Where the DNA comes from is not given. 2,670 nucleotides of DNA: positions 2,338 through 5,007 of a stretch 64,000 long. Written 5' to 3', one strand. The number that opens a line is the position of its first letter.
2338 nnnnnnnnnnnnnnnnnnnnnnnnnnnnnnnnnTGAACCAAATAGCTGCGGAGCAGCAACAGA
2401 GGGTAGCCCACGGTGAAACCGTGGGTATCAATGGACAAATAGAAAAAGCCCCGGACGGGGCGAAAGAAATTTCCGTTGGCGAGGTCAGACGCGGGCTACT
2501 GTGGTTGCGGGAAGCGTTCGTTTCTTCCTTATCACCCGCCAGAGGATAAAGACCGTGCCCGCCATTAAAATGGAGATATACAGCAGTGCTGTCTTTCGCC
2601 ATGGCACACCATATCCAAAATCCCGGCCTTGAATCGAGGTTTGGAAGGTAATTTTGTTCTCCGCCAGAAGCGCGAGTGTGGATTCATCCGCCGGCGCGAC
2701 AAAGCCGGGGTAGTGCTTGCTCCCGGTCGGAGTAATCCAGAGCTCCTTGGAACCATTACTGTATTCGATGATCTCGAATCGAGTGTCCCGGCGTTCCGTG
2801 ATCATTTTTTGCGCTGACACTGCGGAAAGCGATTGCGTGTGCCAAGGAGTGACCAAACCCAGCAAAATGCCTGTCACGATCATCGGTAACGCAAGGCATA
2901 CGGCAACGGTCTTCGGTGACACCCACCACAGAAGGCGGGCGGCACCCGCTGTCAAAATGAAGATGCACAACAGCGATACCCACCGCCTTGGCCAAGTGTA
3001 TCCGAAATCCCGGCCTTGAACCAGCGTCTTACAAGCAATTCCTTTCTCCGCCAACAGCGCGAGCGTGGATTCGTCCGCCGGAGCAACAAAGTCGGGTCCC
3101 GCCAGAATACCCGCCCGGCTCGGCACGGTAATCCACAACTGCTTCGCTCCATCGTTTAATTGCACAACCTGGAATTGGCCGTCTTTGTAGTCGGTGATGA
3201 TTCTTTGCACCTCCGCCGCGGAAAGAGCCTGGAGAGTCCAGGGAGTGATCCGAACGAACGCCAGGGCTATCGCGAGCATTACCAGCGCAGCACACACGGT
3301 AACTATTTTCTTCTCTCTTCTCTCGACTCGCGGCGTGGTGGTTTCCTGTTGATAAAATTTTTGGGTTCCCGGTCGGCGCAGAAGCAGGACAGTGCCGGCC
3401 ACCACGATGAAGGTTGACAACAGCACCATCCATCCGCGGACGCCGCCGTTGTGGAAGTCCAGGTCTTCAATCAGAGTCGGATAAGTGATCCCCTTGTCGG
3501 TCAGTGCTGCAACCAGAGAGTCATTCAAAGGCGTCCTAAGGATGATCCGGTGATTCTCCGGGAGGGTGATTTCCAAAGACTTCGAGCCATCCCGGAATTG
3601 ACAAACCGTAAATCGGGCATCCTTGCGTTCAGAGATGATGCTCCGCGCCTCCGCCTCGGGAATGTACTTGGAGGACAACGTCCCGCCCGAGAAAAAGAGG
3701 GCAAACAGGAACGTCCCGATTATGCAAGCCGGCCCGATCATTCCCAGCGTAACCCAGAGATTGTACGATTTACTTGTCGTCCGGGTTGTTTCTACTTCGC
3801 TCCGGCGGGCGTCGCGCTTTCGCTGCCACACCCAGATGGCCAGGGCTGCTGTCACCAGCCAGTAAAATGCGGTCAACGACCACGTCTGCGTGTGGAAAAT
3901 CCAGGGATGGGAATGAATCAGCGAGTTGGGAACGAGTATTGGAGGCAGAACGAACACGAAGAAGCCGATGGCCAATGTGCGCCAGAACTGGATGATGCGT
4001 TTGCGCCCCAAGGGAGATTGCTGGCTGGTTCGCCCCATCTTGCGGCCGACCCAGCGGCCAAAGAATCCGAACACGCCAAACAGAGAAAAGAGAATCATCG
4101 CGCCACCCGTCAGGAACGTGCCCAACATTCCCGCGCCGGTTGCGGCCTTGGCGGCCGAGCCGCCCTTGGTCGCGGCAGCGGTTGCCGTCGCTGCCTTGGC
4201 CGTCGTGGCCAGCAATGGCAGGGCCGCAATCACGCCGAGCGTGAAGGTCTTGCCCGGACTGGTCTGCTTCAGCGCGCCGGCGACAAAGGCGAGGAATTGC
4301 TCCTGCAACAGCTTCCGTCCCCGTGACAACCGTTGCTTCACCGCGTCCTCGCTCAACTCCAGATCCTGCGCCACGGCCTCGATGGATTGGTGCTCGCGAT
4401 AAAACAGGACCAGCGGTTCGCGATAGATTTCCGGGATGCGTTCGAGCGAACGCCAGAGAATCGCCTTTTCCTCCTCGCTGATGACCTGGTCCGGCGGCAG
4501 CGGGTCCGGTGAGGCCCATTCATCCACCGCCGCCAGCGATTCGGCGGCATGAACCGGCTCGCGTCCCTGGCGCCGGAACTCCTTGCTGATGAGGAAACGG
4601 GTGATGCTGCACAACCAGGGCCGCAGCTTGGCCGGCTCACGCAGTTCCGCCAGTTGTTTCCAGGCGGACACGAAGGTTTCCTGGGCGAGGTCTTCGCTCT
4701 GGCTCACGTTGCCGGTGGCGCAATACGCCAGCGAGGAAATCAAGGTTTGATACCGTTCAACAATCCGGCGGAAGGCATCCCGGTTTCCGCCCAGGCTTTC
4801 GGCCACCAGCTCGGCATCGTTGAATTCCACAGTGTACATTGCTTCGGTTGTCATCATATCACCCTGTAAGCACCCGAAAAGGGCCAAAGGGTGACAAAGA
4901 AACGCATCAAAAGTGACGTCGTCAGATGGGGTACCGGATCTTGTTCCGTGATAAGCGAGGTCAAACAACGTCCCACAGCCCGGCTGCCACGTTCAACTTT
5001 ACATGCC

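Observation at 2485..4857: Single-polypeptide ECF sigma factor fused to a polytopic sensor with three FtsH-ext-like repeat modules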

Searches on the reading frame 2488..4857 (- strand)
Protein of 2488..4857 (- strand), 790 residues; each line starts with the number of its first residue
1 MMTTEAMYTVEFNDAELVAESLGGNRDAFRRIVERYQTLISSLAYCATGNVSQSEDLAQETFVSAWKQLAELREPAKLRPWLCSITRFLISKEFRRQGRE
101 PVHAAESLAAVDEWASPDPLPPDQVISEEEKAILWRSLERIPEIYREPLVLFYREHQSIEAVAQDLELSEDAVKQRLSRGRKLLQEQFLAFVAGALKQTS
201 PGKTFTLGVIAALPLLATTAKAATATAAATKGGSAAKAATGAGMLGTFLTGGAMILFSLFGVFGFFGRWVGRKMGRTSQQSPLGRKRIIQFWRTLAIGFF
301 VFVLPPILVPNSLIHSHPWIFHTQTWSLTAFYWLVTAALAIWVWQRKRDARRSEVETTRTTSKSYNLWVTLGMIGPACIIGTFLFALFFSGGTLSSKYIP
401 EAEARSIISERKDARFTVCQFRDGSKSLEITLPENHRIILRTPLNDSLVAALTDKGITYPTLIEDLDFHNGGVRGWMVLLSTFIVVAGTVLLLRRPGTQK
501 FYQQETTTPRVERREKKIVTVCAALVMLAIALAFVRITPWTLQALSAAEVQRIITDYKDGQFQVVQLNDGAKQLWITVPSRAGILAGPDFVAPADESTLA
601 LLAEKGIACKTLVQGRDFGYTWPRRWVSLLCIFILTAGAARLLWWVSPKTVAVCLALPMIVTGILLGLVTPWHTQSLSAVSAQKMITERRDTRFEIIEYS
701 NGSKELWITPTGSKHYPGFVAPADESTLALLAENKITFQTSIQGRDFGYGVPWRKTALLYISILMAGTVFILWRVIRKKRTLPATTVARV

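Call 3: search_protein_families(library=pfam, proteins=[window:2488-4857:-], max_evalue=1)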
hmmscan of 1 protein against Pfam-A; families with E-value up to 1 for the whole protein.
window:2488-4857:- (790 aa): 8 families
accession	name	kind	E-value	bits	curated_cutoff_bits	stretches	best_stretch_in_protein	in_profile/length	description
PF04542.20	Sigma70_r2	-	1.3e-13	51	24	1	32-99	1-70/71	Sigma-70 region 2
PF08281.18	Sigma70_r4_2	-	1.7e-10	40.8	25.7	1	133-184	3-54/54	Sigma-70, region 4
PF04545.22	Sigma70_r4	-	0.0005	20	24.1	1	138-185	2-49/50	Sigma-70, region 4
PF12645.13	HTH_16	-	0.045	14.3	22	1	16-59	2-51/65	Helix-turn-helix domain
PF14378.12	PAP2_3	-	0.053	13.8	27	1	311-358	19-65/190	PAP2 superfamily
PF15038.11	Jiraiya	-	0.091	12.8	27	1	476-552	6-83/169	Jiraiya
PF19744.4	DUF6232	-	0.092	13.6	27.4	1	287-368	35-87/117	Family of unknown function (DUF6232)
PF13556.12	HTH_30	-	0.11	12.7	27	1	149-185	5-41/59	PucR C-terminal helix-turn-helix domain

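Call 4: search_protein_families(library=ncbifam, proteins=[window:2488-4857:-], max_evalue=1)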
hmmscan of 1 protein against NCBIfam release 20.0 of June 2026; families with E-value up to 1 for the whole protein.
window:2488-4857:- (790 aa): 88 families (the best 25 are shown)
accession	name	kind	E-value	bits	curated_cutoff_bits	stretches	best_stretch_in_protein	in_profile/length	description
NF008888.0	PRK11922.1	equivalog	7.7e-25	87.9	204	1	4-195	7-203/231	RNA polymerase sigma factor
NF007223.0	PRK09641.1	equivalog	4.4e-24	85.4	209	1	17-188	8-184/187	RNA polymerase sigma factor SigW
NF004113.0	PRK05602.1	equivalog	5.3e-23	81.7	208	1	11-188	29-201/211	RNA polymerase sigma factor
TIGR02937.1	sigma70-ECF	superfamily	8.9e-23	80.7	42.9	1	27-187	1-164/165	sigma-70 family RNA polymerase sigma factor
TIGR02989.1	Sig-70_gvs1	subfamily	1.1e-21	77.4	124.55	1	28-186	2-156/158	RNA polymerase sigma-70 factor, Rhodopirellula/Verrucomicrobium family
TIGR02948.1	SigW_bacill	equivalog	8.3e-21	74.9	243.1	1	18-188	9-184/187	RNA polymerase sigma factor SigW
NF007225.0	PRK09643.1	equivalog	7.9e-20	71.4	190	1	6-196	6-190/204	RNA polymerase sigma factor SigM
TIGR02985.1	Sig70_bacteroi1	subfamily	2.4e-19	70.1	126.4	1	28-187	2-161/162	RNA polymerase sigma-70 factor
NF009171.0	PRK12518.1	equivalog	3.3e-19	69.4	208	1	9-187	9-183/191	RNA polymerase sigma factor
NF058625.1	sigma_PG0214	equivalog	3.6e-18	65.8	130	1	27-189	4-162/170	GFO_1088 family ECF-type sigma factor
NF006930.0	PRK09415.1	subfamily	4.5e-18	65.7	198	1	25-188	14-175/179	RNA polymerase factor sigma C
TIGR02983.1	SigE-fam_strep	subfamily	5.3e-18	65.4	141.55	1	25-187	4-157/162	SigE family RNA polymerase sigma factor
TIGR02950.1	SigM_subfam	subfamily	1.7e-17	63.7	147.95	1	32-186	5-156/159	RNA polymerase sigma factor, SigM family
NF009166.1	PRK12513.1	equivalog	8.9e-17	61.4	206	1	11-187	6-185/193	RNA polymerase sigma factor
NF009170.0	PRK12517.1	subfamily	1.8e-16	60.1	197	1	19-187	15-175/188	RNA polymerase sigma factor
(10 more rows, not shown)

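Call 46: find_related_loci(query=A2, collection=genome_contigs, flank=4000)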
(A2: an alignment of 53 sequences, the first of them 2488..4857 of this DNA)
Query A2 (790 aa) in genome_contigs; peptide patterns used: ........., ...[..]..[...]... (x = any residue, [..] = any of these).
597 stretches matched a pattern (row limit reached: there are more); 575 encode a relative of the query (tblastn E <= 1e-3); the best 80 are kept; 80 distinct loci.
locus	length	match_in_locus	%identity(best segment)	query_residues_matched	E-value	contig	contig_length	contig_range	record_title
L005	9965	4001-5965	76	1-783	0e+0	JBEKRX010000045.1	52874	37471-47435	MAG: Verrucomicrobiota bacterium isolate SPRUCE 520 SPRUCE_520_45, whole genome shotgun sequence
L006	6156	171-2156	73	1-790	0e+0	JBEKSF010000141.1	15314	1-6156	MAG: Verrucomicrobiota bacterium isolate SPRUCE 528 SPRUCE_528_141, whole genome shotgun sequence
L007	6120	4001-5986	71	1-790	0e+0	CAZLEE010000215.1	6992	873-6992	MAG TPA_asm: uncultured Verrucomicrobiota bacterium isolate binchicken_co3_518 genome assembly, contig: NODE_35338_lengt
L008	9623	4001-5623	83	1-774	0e+0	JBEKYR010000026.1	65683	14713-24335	MAG: Verrucomicrobiota bacterium isolate SPRUCE 67 SPRUCE_67_26, whole genome shotgun sequence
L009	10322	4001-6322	60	1-772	0e+0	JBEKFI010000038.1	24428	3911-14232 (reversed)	MAG: Verrucomicrobiia bacterium isolate SPRUCE 226 SPRUCE_226_38, whole genome shotgun sequence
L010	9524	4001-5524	74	1-772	0e+0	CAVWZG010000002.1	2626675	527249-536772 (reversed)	MAG: uncultured Verrucomicrobiae bacterium isolate MFD09286.bin.1.251 genome assembly, contig: contig_54668, whole genom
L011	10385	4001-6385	52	1-788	0e+0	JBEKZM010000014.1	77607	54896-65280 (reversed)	MAG: Verrucomicrobiota bacterium isolate SPRUCE 6 SPRUCE_6_14, whole genome shotgun sequence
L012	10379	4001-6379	48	2-778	0e+0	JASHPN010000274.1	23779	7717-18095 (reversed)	MAG: Verrucomicrobiia bacterium isolate JOPF050 JOPF_AWAY_contig_989734, whole genome shotgun sequence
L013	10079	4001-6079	52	1-790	0e+0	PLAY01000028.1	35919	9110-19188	MAG: Limisphaerales bacterium isolate bog_1418 73.20111000_S2D.10_contig_3448, whole genome shotgun sequence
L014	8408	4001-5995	55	1-790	0e+0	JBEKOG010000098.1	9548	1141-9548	MAG: Verrucomicrobiota bacterium isolate SPRUCE 435 SPRUCE_435_98, whole genome shotgun sequence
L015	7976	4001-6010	53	1-784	0e+0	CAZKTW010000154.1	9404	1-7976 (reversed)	MAG TPA_asm: uncultured Bifidobacteriaceae bacterium isolate binchicken_co54_354 genome assembly, contig: NODE_13285_len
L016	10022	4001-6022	56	1-790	0e+0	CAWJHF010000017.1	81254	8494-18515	MAG: uncultured Verrucomicrobiae bacterium isolate MFD01231.bin.1.64 genome assembly, contig: contig_34626, whole genome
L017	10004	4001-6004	55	1-790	0e+0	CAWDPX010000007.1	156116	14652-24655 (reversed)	MAG: uncultured Verrucomicrobiae bacterium isolate MFD01689.bin.2.14 genome assembly, contig: contig_15843, whole genome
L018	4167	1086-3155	50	1-752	0e+0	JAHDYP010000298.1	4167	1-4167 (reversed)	MAG: Verrucomicrobia bacterium isolate VER2 NODE_18241_length_4167_cov_6.928016, whole genome shotgun sequence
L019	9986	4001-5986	51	1-767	3e-178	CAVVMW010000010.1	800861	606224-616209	MAG: uncultured bacterium isolate MFD03726.bin.2.170 genome assembly, contig: contig_25553, whole genome shotgun sequenc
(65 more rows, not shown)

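Call 52: predict_structure(alignment_id=A2)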
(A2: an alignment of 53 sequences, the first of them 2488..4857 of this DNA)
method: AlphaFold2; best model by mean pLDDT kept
length: 790 residues; sequences in the alignment: 53
mean_pLDDT: 79.2   pTM: 0.53
mean pLDDT of the five models: 79.2, 78.1, 77.8, 77.5, 75.6
residues with pLDDT >= 90: 242; 70-90: 374; 50-70: 89; < 50: 85
segments of 3 or more residues with pLDDT < 50: 1-10, 103-126, 196-201, 214-249, 786-790
pLDDT, mean of each block of 10 residues (from residue 1): 36 83 82 86 76 82 89 88 90 75 45 43 48 74 87 78 89 84 74 52 58 46 35 35 45 77 90 86 90 96 91 83 90 95 91 62 89 95 88 84 96 94 86 91 94 95 79 82 95 76 68 80 82 80 84 90 89 88 63 94 93 73 81 89 82 79 81 88 93 89 91 82 94 92 64 79 88 79 49
secondary structure, 60 per line:
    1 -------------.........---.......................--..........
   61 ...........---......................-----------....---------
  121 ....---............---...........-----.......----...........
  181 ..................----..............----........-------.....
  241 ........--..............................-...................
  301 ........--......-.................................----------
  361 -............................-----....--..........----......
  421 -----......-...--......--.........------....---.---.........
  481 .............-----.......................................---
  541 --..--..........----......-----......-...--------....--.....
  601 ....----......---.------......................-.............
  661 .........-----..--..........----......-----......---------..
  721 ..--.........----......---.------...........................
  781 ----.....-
elements in order (helices of 4 or more, strands of 3 or more residues): H14-22 H26-48 H51-71 H75-96 H108-111 H121-124 H128-139 H143-153 H159-165 H170-198 H203-216 H221-228 H236-248 H251-280 H282-308 H311-316 H318-350 H362-389 E395-398 H401-410 E415-420 E426-431 E438-443 H446-454 E461-464 H472-493 H499-537 H547-556 E561-566 E572-577 E590-593 H596-604 E609-614 H625-646 H648-669 H679-688 E693-698 E704-709 E719-722 H725-733 E738-743 H754-780 H785-789

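Call 73: fold_search(model_id=the predicted structure, library=pdb)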
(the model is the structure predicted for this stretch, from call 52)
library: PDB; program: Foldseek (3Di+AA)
matches with E <= 10: 326; with E <= 0.001: 22
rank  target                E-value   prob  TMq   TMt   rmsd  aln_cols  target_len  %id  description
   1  5wuq_B                4.6e-06  1.00  0.12  0.53  12.8       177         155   25  Crystal structure of SigW in complex with its anti-sigma RsiW, a zinc binding form (released 2017-03-29)
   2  5wur_A                5.5e-06  1.00  0.12  0.53  13.2       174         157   25  Crystal structure of SigW in complex with its anti-sigma RsiW, an oxdized form (released 2017-03-29)
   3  9m9e_F                5.5e-06  1.00  0.10  0.41  19.9       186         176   25  Structural Basis of Pausing During Transcription Initiation in Mycobacterium tuberculosis (released 2026-01-14)
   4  5wuq_A                1.1e-05  1.00  0.11  0.51  14.0       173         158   25  Crystal structure of SigW in complex with its anti-sigma RsiW, a zinc binding form (released 2017-03-29)
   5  8z6g_B                1.8e-05  1.00  0.11  0.51  15.0       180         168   23  the AlgU-MucAcyto complex structure in Pseudomonas aeruginosa (released 2024-05-08)
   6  6dv9_F                3.1e-05  1.00  0.09  0.38  23.1       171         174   24  Crystal structure of Mycobacterium tuberculosis transcription initiation complex(ECF sigma factor L) containing 5nt RN (released 2019-02-20)
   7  1or7_A                3.5e-05  1.00  0.11  0.45  16.5       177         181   25  Crystal Structure of Escherichia coli sigmaE with the Cytoplasmic Domain of its Anti-sigma RseA (released 2003-04-15)
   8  8z6g_D                3.8e-05  1.00  0.11  0.51  15.0       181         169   23  the AlgU-MucAcyto complex structure in Pseudomonas aeruginosa (released 2024-05-08)
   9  9m9d_F                6.6e-05  1.00  0.09  0.42  24.7       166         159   28  Structural Basis of Pausing During Transcription Initiation in Mycobacterium tuberculosis (released 2026-01-14)
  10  6in7_B                7.6e-05  1.00  0.11  0.47  14.5       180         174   24  Crystal structure of AlgU in complex with MucA(cyto) (released 2019-07-24)
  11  6kop_F                1.2e-04  1.00  0.09  0.43  24.0       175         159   24  Mycobacterium tuberculosis initial transcription complex comprising sigma H and 5'-OH RNA of 9 nt (released 2020-03-11)
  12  6jbq_F                1.3e-04  1.00  0.11  0.44  24.4       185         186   24  CryoEM structure of Escherichia coli sigmaE transcription initiation complex containing 5nt of RNA (released 2019-05-29)
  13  1or7_B                1.5e-04  1.00  0.11  0.49  12.2       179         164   23  Crystal Structure of Escherichia coli sigmaE with the Cytoplasmic Domain of its Anti-sigma RseA (released 2003-04-15)
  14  9m98_F                2.6e-04  1.00  0.09  0.41  24.7       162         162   26  Structural Basis of Pausing During Transcription Initiation in Mycobacterium tuberculosis (released 2026-01-14)
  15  6jcy_F                3.0e-04  1.00  0.09  0.35  22.8       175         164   22  Mycobacterium tuberculosis RNA polymerase transcription initiation open complex with a chimeric ECF sigma factor sigH/ (released 2019-05-29)
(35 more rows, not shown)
